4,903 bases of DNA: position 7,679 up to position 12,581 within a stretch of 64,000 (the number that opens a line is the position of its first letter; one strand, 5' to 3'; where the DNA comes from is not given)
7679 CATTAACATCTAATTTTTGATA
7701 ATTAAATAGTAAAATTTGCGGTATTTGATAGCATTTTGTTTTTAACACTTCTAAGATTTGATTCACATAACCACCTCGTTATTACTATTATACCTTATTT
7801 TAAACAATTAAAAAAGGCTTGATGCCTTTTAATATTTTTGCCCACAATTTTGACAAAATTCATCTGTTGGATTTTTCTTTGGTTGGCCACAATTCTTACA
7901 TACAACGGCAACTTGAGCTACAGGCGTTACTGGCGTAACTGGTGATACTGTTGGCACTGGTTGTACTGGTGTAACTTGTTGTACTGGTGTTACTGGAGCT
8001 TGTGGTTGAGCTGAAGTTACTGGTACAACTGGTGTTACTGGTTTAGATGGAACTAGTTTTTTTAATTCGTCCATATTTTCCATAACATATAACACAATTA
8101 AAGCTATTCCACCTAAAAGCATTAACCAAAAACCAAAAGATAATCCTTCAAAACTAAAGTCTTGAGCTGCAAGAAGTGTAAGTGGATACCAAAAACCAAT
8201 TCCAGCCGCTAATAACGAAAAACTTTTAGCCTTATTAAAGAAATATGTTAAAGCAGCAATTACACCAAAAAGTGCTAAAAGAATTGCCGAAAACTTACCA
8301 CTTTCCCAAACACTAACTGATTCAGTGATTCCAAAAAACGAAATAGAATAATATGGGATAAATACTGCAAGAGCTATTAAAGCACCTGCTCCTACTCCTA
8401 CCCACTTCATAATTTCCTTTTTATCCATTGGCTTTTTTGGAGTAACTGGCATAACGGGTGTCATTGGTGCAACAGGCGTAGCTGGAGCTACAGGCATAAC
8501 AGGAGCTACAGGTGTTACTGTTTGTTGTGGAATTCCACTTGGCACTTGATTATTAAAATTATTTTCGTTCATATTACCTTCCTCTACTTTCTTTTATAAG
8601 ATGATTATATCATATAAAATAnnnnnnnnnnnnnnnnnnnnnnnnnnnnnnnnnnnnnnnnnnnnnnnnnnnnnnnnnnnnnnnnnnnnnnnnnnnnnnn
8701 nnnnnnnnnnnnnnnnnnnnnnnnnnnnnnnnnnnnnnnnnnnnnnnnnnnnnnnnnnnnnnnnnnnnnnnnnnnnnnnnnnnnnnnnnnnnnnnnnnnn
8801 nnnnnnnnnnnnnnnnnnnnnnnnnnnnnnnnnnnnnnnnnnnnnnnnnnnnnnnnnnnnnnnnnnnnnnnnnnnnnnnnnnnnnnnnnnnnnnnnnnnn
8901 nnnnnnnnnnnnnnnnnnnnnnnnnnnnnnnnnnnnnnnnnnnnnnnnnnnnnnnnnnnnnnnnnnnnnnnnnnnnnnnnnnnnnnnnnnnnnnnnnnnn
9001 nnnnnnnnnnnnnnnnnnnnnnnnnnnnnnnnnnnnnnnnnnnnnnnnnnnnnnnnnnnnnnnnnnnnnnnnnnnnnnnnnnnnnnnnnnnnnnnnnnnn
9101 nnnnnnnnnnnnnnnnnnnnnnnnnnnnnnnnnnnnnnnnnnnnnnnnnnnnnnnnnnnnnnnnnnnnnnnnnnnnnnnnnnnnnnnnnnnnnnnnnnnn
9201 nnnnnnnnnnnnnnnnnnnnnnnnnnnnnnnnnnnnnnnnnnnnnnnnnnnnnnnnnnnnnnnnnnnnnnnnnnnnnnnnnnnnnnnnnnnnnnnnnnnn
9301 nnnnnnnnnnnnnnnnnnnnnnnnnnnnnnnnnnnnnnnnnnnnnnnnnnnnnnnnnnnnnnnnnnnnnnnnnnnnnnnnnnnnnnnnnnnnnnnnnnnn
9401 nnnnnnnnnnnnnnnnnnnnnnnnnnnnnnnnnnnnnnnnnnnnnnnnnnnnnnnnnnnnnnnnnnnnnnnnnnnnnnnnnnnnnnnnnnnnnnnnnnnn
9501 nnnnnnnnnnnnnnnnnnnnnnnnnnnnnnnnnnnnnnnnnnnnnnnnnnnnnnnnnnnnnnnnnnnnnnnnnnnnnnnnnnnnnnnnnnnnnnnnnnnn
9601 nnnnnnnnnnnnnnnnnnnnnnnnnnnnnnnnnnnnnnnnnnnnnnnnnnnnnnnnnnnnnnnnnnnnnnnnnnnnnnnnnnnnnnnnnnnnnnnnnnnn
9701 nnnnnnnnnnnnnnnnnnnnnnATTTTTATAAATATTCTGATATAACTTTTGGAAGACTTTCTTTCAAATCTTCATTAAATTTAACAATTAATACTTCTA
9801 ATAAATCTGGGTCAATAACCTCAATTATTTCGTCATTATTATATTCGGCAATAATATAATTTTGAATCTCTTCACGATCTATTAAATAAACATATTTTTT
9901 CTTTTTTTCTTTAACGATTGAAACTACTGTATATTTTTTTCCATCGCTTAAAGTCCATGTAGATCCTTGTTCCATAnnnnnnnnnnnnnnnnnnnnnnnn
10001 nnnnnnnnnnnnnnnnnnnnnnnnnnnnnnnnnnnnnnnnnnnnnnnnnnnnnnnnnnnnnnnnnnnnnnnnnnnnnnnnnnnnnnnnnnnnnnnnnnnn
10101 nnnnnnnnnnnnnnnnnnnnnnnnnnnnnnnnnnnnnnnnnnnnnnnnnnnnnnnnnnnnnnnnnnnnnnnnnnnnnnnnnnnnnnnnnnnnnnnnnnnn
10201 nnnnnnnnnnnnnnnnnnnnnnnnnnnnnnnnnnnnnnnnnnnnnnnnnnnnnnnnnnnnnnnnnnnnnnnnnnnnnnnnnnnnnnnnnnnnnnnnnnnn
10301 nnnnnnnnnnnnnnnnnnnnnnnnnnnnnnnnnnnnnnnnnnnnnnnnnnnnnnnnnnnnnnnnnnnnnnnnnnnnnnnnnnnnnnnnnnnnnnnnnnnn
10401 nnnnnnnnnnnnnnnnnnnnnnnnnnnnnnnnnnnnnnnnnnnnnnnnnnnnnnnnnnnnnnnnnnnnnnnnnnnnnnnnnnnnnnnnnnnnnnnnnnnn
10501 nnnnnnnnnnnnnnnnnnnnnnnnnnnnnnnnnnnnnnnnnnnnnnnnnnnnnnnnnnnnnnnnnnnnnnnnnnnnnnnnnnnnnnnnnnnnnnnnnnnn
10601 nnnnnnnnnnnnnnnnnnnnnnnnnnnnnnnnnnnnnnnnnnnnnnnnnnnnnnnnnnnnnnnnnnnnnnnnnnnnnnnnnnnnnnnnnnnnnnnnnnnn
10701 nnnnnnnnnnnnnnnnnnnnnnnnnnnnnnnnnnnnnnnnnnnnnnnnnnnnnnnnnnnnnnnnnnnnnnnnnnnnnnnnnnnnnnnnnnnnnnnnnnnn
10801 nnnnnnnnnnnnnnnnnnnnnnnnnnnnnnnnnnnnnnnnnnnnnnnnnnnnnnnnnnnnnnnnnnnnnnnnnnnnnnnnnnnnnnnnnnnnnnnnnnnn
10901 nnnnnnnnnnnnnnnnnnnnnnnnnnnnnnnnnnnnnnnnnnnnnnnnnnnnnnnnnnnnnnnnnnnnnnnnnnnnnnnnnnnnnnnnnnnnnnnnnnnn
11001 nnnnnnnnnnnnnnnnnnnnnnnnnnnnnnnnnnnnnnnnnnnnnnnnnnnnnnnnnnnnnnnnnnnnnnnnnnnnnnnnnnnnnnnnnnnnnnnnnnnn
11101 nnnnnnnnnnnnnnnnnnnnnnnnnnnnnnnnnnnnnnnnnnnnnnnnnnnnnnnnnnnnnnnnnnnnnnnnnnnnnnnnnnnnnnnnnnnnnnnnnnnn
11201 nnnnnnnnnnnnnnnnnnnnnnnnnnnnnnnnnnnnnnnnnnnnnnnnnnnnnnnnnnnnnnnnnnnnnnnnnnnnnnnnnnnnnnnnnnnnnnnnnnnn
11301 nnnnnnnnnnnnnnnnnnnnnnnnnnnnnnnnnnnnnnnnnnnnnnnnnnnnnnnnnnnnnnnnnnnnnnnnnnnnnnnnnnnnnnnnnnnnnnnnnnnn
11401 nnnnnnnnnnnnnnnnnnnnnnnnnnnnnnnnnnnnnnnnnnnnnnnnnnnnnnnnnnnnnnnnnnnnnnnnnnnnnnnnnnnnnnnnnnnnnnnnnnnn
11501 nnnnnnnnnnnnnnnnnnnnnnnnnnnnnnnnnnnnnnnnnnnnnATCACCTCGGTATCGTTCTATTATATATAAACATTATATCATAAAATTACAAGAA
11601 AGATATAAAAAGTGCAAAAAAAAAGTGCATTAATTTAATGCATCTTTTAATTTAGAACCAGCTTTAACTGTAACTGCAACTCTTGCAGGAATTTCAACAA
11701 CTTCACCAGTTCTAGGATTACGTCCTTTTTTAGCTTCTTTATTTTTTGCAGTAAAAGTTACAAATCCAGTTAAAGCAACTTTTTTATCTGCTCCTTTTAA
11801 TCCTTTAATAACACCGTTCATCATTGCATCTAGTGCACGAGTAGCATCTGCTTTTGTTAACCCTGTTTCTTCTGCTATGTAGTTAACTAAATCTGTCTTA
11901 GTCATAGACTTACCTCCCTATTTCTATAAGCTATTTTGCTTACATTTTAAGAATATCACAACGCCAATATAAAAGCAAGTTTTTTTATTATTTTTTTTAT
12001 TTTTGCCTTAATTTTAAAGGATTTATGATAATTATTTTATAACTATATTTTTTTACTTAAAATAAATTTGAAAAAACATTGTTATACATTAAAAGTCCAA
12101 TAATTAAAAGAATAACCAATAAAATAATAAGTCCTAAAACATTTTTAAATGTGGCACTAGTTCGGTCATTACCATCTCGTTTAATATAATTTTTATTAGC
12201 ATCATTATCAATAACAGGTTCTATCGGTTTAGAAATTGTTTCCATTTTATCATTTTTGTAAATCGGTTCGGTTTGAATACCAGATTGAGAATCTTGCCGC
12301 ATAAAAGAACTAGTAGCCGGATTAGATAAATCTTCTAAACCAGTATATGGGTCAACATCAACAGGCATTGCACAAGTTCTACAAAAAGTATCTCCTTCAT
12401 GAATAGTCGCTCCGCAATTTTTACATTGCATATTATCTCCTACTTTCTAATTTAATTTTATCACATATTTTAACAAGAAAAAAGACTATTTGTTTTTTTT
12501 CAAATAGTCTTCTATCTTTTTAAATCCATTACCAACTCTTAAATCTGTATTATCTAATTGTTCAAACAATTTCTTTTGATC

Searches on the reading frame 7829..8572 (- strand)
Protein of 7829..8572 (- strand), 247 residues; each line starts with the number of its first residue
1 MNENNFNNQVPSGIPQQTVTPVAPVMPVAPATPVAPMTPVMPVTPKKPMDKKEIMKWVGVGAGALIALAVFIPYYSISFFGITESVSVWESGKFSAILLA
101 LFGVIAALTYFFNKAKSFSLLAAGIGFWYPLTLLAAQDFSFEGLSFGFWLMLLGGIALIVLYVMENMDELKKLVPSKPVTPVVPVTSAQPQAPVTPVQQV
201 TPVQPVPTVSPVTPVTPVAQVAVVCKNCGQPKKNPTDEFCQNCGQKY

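Call 31: search_protein_families(library=pfam, proteins=[window:7829-8572:-], max_evalue=0.01)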
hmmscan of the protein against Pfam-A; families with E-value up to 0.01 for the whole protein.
window:7829-8572:- (247 aa): 3 families
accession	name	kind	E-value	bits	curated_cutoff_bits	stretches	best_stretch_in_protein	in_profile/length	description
PF02948.20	Amelogenin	-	0.0027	18.8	27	0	14-46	126-158/179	Amelogenin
PF12773.13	DZR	-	0.0039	17.8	27.3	1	222-244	24-45/45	Double zinc ribbon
PF21784.3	Bflower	-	0.0062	17.3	25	0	173-209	69-105/116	4-fold beta flower protein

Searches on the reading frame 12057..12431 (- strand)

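Call 31: search_protein_families(library=pfam, proteins=[window:12057-12431:-], max_evalue=0.01)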
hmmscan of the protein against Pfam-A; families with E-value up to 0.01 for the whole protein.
window:12057-12431:- (124 aa): 4 families
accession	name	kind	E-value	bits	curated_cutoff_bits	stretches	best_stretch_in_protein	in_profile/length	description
PF13240.11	Zn_Ribbon_1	-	0.00065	19.9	25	1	3-23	2-22/23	zinc-ribbon domain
PF12773.13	DZR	-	0.00091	19.8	27.3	1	3-25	1-23/45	Double zinc ribbon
PF13248.11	Zn_ribbon_3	-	0.0061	16.4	27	1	2-20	4-22/26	zinc-ribbon domain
PF24463.1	DUF7577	-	0.0096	16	28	0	2-21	4-23/27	Domain of unknown function (DUF7577)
